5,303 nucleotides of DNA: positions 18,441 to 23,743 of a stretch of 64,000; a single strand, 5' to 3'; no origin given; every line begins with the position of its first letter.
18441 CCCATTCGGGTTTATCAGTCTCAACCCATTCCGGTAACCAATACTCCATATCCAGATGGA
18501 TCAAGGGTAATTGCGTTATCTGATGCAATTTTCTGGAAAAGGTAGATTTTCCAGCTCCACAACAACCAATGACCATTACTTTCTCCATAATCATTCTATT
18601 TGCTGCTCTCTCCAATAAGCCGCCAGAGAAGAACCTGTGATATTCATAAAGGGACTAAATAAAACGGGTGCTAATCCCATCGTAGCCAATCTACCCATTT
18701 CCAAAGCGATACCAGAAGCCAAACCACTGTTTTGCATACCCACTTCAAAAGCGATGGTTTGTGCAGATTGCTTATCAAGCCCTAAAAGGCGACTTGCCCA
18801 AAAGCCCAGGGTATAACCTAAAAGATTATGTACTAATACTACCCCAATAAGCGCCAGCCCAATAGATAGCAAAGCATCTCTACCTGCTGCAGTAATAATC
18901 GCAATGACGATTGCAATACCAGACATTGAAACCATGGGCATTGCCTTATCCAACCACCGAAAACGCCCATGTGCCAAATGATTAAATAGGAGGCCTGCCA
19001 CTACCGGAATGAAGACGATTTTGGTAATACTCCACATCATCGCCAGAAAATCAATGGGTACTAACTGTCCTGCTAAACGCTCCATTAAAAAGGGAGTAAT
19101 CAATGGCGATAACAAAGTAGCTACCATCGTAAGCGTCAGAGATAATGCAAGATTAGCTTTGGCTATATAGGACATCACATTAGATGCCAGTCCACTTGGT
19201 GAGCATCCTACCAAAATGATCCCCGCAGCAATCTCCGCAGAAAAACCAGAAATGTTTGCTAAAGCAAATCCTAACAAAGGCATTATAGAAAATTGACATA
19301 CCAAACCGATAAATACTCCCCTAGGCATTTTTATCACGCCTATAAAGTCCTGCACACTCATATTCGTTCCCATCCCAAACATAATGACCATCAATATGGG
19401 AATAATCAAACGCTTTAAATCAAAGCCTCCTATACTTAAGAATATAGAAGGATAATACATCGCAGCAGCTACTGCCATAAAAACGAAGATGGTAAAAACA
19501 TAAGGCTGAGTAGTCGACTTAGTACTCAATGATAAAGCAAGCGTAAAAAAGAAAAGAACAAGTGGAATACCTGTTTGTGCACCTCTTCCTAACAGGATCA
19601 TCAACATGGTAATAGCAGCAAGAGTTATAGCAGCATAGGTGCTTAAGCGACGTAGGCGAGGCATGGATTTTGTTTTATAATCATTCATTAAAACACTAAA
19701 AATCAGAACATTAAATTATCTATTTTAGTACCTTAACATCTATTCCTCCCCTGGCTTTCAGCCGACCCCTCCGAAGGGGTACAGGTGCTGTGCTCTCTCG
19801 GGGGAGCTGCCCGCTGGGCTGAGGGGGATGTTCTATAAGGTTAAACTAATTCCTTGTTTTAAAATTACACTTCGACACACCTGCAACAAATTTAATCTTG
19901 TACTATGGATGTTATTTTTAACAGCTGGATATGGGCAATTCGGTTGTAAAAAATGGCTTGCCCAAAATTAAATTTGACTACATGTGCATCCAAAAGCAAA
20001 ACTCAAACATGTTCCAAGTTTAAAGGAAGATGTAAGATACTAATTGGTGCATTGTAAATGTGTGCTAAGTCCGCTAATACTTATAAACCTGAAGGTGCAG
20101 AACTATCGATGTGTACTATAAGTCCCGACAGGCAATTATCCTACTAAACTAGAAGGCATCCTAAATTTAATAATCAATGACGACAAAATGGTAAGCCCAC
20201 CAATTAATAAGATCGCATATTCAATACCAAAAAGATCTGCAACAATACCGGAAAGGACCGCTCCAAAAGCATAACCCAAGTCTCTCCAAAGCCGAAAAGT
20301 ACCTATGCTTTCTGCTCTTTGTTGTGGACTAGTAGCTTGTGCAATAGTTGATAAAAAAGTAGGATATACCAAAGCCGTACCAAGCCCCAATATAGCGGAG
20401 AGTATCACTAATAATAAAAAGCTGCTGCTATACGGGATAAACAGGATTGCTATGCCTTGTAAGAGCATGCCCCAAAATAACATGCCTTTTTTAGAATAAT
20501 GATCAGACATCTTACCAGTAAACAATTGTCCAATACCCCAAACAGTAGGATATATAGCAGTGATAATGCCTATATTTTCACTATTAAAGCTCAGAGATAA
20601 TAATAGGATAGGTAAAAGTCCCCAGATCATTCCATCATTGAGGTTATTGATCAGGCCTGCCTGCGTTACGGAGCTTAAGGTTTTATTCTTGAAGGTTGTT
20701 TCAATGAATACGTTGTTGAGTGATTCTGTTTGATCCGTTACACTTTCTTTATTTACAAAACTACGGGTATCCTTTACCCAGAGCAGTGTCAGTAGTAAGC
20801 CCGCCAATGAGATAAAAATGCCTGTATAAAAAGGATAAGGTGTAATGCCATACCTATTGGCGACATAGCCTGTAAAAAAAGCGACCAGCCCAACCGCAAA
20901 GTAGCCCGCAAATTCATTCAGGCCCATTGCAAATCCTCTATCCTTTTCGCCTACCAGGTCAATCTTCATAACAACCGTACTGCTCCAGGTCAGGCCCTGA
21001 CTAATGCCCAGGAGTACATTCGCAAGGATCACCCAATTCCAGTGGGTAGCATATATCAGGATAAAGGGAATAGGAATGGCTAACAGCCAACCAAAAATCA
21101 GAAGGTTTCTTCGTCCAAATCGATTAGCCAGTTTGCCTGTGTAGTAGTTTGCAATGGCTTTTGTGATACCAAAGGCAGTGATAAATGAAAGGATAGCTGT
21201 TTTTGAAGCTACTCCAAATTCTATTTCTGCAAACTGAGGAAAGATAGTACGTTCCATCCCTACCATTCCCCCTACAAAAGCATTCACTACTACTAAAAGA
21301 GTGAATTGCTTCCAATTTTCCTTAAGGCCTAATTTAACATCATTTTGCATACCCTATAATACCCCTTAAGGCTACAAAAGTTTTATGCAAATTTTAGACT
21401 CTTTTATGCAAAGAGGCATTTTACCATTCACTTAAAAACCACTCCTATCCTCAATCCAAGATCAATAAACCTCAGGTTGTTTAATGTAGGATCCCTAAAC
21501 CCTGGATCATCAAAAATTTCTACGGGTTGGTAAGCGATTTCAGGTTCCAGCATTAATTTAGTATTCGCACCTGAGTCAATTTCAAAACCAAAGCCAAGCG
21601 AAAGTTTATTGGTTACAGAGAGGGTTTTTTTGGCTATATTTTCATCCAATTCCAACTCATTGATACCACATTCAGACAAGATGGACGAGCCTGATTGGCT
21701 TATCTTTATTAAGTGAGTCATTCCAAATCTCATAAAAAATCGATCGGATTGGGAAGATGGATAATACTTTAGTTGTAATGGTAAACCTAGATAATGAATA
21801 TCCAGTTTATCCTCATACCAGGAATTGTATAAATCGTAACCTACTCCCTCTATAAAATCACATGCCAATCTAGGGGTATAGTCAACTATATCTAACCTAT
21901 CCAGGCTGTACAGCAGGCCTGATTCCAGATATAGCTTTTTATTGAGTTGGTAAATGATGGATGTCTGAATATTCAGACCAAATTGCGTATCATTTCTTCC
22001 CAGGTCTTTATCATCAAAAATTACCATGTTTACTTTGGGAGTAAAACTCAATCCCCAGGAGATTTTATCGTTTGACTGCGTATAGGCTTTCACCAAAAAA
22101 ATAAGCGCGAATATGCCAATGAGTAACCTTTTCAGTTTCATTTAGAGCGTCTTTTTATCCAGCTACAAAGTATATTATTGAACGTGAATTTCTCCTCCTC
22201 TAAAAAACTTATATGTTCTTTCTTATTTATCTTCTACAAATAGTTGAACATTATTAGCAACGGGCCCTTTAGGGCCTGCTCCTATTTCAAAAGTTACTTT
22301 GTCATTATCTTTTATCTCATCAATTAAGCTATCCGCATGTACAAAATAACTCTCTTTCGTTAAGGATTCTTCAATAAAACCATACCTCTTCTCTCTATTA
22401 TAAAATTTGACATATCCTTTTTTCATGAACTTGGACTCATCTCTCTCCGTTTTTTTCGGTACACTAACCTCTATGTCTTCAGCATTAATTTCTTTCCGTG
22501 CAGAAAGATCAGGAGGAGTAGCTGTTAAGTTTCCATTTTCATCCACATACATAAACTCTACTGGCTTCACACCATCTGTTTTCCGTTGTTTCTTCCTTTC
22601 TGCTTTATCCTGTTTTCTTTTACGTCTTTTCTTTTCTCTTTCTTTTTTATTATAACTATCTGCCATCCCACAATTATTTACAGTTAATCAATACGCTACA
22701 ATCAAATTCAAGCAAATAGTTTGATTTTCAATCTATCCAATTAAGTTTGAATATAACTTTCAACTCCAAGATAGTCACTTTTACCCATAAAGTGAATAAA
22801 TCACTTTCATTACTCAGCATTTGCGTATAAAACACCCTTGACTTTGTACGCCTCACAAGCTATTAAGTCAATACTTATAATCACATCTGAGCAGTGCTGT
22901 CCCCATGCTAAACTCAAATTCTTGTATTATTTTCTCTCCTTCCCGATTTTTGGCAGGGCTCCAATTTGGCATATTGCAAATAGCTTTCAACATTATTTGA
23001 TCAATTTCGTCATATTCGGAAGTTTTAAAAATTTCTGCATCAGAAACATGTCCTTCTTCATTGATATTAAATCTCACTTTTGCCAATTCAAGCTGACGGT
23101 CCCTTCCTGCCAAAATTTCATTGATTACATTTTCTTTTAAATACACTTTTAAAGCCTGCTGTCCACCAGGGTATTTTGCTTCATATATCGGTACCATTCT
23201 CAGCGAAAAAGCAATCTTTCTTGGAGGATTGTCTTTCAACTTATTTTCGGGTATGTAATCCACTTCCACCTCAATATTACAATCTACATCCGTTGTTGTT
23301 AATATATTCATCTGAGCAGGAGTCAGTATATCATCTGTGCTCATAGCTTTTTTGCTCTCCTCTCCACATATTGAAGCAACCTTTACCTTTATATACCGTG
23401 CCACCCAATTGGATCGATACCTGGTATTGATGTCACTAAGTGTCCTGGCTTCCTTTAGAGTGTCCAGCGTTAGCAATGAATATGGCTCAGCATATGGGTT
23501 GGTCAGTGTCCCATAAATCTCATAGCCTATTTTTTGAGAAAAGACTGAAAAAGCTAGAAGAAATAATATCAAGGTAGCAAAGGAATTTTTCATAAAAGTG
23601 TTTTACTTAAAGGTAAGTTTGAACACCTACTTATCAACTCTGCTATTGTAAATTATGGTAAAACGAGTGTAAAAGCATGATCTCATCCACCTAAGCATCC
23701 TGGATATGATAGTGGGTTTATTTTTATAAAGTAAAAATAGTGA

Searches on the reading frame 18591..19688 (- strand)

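Call 59: search_protein_families(library=pfam, proteins=[window:18591-19688:-])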
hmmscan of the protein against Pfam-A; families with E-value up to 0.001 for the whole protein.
window:18591-19688:- (365 aa): 2 families
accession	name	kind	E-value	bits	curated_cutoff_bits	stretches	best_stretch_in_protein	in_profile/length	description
PF01758.21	SBF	-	5.8e-36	124.4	24.3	1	97-272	2-187/191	Sodium Bile acid symporter family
PF13593.11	SBF_like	-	7.4e-18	65.3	25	1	65-359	3-311/313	SBF-like CPA transporter family (DUF4137)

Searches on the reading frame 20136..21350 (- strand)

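Call 59: search_protein_families(library=pfam, proteins=[window:20136-21350:-])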
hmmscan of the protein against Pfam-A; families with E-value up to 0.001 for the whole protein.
window:20136-21350:- (404 aa): 5 families
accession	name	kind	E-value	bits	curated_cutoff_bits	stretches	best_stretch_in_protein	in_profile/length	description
PF07690.21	MFS_1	-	1.5e-50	172.5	33.4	2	232-394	5-170/347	Major Facilitator Superfamily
PF12832.13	MFS_1_like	-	2.9e-15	56.6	25.2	2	247-394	23-175/373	MFS_1 like family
PF00083.30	Sugar_tr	-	1.8e-13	50.7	22.3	2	49-213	44-213/452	Sugar (and other) transporter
PF13347.12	MFS_2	-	1.7e-07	30.6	27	1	141-376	135-386/427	MFS/sugar transport protein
PF06609.19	TRI12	-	0.0005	19.1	23.2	1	56-194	83-219/599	Fungal trichothecene efflux pump (TRI12)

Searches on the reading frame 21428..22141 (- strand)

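Call 60: search_protein_families(library=pfam, proteins=[window:21428-22141:-])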
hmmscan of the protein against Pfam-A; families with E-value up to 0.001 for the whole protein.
window:21428-22141:- (237 aa): 1 family
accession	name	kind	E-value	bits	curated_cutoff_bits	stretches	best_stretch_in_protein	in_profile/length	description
PF13568.12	OMP_b-brl_2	-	3.1e-08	34.4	27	1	25-195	7-159/175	Outer membrane protein beta-barrel domain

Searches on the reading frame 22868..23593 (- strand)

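Call 60: search_protein_families(library=pfam, proteins=[window:22868-23593:-])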
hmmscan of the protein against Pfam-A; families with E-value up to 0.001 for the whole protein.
window:22868-23593:- (241 aa): 1 family
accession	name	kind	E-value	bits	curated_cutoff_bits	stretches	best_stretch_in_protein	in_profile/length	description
PF03544.19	TonB_C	-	6.2e-05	23.8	24.6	1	172-228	19-77/79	Gram-negative bacterial TonB protein C-terminal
